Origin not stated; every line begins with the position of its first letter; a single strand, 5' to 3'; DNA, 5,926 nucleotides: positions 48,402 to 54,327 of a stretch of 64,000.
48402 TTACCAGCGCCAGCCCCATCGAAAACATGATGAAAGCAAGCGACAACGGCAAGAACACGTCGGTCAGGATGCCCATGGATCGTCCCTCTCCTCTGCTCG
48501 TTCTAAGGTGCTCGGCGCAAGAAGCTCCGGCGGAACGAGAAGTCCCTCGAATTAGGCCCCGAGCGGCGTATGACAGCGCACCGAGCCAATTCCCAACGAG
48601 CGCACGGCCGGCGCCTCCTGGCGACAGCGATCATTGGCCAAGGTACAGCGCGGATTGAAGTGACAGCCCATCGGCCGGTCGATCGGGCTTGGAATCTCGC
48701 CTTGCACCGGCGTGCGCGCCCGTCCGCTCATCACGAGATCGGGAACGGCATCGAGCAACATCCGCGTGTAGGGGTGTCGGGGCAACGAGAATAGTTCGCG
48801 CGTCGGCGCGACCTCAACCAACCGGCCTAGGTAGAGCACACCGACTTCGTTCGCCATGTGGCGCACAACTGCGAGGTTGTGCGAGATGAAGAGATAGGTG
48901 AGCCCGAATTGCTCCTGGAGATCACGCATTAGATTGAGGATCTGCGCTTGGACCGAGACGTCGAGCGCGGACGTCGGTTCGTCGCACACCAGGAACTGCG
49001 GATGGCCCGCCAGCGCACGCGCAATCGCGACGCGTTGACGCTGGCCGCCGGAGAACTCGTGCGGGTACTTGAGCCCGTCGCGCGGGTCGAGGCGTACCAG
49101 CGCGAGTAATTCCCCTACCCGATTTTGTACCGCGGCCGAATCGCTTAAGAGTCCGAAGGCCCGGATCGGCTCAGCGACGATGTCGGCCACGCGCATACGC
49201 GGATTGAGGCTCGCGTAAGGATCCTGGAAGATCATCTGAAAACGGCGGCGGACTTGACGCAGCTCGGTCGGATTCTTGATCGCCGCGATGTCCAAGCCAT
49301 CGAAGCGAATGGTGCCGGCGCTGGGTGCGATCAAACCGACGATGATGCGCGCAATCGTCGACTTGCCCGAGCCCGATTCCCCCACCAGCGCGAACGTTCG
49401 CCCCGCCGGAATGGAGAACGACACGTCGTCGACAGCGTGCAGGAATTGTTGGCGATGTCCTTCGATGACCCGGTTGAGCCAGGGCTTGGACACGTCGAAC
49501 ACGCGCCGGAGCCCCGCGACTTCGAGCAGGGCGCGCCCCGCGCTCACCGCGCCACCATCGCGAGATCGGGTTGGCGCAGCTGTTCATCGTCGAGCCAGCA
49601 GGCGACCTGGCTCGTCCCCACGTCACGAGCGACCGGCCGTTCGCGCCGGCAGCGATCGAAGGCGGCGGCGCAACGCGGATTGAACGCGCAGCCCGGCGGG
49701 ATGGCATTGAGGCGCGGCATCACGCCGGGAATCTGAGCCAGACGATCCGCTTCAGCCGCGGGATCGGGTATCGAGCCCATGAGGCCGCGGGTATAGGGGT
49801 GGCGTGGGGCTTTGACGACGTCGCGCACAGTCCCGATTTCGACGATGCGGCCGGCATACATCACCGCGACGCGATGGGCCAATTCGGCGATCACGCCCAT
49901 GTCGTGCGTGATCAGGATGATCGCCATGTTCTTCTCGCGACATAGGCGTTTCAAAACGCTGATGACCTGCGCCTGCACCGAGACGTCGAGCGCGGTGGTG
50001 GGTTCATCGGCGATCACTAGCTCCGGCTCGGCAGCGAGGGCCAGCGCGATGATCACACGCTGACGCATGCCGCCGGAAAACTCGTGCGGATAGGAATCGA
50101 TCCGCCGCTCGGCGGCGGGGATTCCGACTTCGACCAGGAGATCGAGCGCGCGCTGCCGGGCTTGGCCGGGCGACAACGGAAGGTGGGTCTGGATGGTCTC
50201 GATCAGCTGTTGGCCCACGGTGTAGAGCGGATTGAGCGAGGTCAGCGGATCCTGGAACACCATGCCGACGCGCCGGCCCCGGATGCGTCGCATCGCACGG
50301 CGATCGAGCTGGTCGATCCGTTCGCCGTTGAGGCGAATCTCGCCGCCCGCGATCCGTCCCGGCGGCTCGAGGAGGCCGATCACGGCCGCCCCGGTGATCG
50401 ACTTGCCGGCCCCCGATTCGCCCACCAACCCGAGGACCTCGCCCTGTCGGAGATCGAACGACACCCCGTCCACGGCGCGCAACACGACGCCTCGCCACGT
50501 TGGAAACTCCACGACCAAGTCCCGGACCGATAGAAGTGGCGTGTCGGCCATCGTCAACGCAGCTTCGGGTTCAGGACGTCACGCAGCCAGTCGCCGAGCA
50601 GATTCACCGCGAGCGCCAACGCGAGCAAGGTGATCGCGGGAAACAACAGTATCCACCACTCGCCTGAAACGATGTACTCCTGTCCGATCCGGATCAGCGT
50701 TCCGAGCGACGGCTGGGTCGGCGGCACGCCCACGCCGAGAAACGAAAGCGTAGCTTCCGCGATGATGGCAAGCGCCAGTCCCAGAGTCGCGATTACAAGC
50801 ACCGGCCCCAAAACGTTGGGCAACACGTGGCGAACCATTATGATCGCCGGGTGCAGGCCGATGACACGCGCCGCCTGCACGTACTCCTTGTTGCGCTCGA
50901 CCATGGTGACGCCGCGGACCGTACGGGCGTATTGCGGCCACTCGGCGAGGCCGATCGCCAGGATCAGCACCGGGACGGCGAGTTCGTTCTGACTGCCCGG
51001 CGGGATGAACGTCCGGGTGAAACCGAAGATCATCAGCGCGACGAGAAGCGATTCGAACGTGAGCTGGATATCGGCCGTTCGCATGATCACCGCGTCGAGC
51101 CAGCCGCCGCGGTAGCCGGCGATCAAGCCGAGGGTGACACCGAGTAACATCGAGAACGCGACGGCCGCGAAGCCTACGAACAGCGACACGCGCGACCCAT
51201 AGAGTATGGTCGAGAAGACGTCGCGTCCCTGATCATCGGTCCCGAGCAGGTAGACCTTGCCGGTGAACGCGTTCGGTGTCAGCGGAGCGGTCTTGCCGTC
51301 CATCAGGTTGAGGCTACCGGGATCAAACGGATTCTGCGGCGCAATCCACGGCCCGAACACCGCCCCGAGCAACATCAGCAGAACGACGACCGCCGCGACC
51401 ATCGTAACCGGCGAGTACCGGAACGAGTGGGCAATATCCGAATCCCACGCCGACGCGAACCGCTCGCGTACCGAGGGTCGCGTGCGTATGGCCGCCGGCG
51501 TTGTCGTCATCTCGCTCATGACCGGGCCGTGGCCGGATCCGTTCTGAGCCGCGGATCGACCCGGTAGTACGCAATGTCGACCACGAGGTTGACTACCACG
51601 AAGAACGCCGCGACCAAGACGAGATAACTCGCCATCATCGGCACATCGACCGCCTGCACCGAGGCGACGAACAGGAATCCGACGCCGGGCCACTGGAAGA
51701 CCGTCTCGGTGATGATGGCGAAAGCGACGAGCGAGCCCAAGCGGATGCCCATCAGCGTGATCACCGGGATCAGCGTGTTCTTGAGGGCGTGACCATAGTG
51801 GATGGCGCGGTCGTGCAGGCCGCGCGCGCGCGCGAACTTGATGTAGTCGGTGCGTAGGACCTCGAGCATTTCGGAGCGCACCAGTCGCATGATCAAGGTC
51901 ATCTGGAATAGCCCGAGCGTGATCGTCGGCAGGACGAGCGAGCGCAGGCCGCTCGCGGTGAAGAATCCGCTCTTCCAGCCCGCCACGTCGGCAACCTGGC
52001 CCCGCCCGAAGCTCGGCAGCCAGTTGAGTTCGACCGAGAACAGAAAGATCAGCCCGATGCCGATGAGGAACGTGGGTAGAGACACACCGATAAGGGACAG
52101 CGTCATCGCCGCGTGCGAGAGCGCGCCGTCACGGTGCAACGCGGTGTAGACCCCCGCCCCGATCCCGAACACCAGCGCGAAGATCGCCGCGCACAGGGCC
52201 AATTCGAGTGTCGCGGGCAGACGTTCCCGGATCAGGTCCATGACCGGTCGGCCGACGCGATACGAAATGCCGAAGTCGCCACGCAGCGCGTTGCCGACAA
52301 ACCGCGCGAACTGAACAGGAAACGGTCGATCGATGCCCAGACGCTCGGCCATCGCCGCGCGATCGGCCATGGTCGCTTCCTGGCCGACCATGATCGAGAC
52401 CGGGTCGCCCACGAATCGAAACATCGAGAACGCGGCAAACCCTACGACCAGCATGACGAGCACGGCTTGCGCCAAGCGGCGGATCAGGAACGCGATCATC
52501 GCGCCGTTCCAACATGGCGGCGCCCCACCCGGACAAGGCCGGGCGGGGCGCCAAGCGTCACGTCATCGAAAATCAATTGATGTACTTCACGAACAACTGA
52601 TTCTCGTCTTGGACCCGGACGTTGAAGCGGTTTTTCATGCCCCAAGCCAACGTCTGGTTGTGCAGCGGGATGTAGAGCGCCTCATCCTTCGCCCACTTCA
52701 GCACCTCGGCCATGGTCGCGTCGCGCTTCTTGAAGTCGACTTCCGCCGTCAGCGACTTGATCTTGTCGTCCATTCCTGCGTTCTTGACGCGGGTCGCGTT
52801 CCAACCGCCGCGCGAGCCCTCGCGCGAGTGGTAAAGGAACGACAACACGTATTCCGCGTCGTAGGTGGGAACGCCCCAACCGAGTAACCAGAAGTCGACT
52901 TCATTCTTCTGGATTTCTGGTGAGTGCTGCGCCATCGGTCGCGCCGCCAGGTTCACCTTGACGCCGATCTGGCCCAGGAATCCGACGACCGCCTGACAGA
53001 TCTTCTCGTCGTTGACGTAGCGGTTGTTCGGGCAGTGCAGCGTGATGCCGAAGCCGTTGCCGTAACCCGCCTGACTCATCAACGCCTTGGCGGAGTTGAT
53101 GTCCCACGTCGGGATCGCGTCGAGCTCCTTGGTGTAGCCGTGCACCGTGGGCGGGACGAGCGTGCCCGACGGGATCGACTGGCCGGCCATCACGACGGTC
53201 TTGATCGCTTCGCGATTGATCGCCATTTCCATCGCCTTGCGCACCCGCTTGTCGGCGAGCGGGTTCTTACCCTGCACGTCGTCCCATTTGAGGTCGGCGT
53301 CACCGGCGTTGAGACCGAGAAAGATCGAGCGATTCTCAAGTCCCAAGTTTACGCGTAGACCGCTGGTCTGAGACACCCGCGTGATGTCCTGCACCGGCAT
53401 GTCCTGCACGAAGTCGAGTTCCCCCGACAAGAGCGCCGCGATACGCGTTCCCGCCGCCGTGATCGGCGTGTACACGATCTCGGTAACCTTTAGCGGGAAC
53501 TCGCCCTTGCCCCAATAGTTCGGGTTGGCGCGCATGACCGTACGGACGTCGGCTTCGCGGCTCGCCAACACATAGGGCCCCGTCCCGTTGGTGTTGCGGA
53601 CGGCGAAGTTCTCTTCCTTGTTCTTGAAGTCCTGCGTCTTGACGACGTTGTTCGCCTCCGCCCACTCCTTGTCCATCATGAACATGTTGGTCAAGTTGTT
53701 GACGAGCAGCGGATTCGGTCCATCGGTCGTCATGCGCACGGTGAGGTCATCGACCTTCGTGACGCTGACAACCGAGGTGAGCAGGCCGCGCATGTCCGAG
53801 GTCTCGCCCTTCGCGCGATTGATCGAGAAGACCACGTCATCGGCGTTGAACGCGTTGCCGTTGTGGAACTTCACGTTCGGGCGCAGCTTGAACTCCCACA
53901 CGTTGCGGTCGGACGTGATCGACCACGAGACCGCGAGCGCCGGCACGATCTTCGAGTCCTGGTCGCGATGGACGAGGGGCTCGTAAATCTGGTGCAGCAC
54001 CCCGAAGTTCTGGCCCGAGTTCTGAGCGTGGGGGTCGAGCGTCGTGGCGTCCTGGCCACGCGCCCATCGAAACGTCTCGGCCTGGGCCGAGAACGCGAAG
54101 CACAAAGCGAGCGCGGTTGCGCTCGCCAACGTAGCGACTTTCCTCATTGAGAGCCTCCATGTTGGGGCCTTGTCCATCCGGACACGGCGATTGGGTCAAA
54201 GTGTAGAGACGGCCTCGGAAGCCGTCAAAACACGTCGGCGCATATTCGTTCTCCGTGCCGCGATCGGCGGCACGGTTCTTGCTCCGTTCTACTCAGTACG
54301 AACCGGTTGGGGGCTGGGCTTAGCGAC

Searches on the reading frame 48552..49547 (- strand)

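Call 13: search_protein_families(library=pfam, proteins=[window:48552-49547:-], max_evalue=0.0001)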
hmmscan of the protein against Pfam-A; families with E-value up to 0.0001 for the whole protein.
window:48552-49547:- (331 aa): 4 families
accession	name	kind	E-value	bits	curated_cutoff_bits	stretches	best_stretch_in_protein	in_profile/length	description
PF00005.33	ABC_tran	-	6.3e-34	118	25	1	40-193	2-137/137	ABC transporter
PF08352.17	oligo_HPY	-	3.8e-18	66.1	27.1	1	244-308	1-65/65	Oligopeptide/dipeptide transporter, C-terminal region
PF13304.12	AAA_21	-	6.3e-06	26.9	27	0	162-228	235-303/304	AAA domain, putative AbiEii toxin, Type IV TA system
PF02463.25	SMC_N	-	1.5e-05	24.9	40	1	51-238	26-212/220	RecF/RecN/SMC N terminal domain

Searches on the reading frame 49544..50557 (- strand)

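Call 13: search_protein_families(library=pfam, proteins=[window:49544-50557:-], max_evalue=0.0001)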
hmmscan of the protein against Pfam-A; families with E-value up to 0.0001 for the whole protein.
window:49544-50557:- (337 aa): 3 families
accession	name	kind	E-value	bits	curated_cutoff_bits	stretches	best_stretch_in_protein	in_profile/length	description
PF00005.33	ABC_tran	-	9.5e-31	107.7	25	1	30-188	2-137/137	ABC transporter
PF08352.17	oligo_HPY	-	5.3e-20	72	27.1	1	239-303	1-65/65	Oligopeptide/dipeptide transporter, C-terminal region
PF13304.12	AAA_21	-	3.2e-05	24.6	27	0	156-223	234-303/304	AAA domain, putative AbiEii toxin, Type IV TA system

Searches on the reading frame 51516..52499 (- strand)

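Call 13: search_protein_families(library=pfam, proteins=[window:51516-52499:-], max_evalue=0.0001)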
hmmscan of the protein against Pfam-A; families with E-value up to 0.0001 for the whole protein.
window:51516-52499:- (327 aa): 2 families
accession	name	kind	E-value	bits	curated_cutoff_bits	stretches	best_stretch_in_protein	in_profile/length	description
PF00528.27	BPD_transp_1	-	2.1e-36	125.8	26.4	1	112-319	1-183/184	Binding-protein-dependent transport system inner membrane component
PF19300.4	BPD_transp_1_N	-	1.2e-14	54.9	23.8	1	1-101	1-114/114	Binding-prot-dependent transport system membrane comp, N-term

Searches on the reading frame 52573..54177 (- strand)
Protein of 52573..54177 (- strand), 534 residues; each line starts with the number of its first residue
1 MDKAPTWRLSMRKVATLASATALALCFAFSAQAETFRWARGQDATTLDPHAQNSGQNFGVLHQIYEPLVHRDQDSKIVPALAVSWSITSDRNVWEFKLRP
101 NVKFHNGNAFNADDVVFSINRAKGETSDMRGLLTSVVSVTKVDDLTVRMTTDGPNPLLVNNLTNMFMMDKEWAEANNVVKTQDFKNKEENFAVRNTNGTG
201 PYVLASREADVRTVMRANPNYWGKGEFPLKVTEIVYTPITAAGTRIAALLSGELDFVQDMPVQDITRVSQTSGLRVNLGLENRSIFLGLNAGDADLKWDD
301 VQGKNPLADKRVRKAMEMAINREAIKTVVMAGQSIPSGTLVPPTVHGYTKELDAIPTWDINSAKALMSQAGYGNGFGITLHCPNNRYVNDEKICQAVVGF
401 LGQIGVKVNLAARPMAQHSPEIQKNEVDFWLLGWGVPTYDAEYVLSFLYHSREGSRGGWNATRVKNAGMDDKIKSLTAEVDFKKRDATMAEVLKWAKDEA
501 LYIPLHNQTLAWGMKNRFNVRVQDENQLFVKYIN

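Call 13: search_protein_families(library=pfam, proteins=[window:52573-54177:-], max_evalue=0.0001)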
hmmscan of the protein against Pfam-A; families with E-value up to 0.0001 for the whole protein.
window:52573-54177:- (534 aa): 1 family
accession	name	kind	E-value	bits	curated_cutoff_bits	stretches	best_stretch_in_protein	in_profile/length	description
PF00496.27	SBP_bac_5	-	4.3e-88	296.3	32.4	1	76-454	1-366/368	Bacterial extracellular solute-binding proteins, family 5 Middle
